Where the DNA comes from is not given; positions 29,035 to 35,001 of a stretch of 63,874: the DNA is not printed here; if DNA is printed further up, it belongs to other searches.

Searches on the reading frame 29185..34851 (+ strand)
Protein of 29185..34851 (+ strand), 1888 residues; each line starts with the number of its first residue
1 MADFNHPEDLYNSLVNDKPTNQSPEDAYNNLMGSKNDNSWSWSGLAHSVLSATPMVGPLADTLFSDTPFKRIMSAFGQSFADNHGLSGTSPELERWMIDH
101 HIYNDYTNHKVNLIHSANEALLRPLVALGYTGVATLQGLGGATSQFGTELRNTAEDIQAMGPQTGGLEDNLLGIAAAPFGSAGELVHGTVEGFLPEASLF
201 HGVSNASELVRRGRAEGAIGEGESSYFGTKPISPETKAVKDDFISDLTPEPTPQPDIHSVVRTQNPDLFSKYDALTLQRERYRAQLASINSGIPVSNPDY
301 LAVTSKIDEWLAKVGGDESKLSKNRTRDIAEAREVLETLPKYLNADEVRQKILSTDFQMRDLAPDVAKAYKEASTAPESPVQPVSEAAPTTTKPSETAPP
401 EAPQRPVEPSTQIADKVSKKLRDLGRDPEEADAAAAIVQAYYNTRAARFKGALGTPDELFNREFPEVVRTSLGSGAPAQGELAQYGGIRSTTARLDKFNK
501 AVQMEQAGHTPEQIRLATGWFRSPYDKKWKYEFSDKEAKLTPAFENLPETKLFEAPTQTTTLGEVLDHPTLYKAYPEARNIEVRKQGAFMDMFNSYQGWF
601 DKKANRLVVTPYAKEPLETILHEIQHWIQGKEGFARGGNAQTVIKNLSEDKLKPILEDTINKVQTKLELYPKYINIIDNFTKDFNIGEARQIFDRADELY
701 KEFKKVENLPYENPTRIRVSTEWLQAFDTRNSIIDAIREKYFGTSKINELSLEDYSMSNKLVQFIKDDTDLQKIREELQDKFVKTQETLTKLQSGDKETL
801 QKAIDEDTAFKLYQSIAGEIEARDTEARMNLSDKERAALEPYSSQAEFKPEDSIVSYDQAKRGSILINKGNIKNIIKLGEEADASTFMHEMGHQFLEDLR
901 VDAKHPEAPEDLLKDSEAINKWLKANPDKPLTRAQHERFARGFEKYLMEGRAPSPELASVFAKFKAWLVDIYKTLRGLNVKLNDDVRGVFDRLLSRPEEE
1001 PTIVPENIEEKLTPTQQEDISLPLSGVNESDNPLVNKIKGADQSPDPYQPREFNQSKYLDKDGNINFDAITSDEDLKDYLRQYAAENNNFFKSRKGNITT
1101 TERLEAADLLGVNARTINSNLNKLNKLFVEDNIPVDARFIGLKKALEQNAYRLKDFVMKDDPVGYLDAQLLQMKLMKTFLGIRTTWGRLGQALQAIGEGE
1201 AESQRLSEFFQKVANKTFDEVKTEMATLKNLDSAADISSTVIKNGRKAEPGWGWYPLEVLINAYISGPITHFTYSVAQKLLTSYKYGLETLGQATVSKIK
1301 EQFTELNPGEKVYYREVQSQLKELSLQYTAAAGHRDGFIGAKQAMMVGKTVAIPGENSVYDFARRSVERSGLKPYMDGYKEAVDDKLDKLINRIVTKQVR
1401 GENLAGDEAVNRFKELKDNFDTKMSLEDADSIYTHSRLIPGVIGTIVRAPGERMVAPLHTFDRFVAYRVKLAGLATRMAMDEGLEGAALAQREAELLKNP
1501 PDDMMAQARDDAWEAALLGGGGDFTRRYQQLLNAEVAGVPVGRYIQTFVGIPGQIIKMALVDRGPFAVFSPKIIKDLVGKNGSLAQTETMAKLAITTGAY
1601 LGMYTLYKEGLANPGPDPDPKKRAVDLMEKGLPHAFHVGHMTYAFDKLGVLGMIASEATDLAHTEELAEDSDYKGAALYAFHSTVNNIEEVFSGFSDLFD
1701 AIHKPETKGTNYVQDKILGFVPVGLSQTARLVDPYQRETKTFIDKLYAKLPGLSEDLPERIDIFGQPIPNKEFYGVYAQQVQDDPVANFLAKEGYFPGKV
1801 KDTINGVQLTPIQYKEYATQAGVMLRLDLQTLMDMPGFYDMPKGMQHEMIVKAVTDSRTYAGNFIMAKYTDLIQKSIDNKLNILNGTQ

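Call 80: search_protein_families(library=pfam, proteins=[window:29185-34851:+], max_evalue=0.01)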
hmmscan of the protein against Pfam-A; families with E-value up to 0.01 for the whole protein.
window:29185-34851:+ (1888 aa): 1 family
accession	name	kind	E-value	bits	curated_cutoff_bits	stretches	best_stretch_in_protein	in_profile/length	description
PF18838.6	LPD23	-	4e-14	52.6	27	1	484-540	2-57/58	Large polyvalent protein associated domain 23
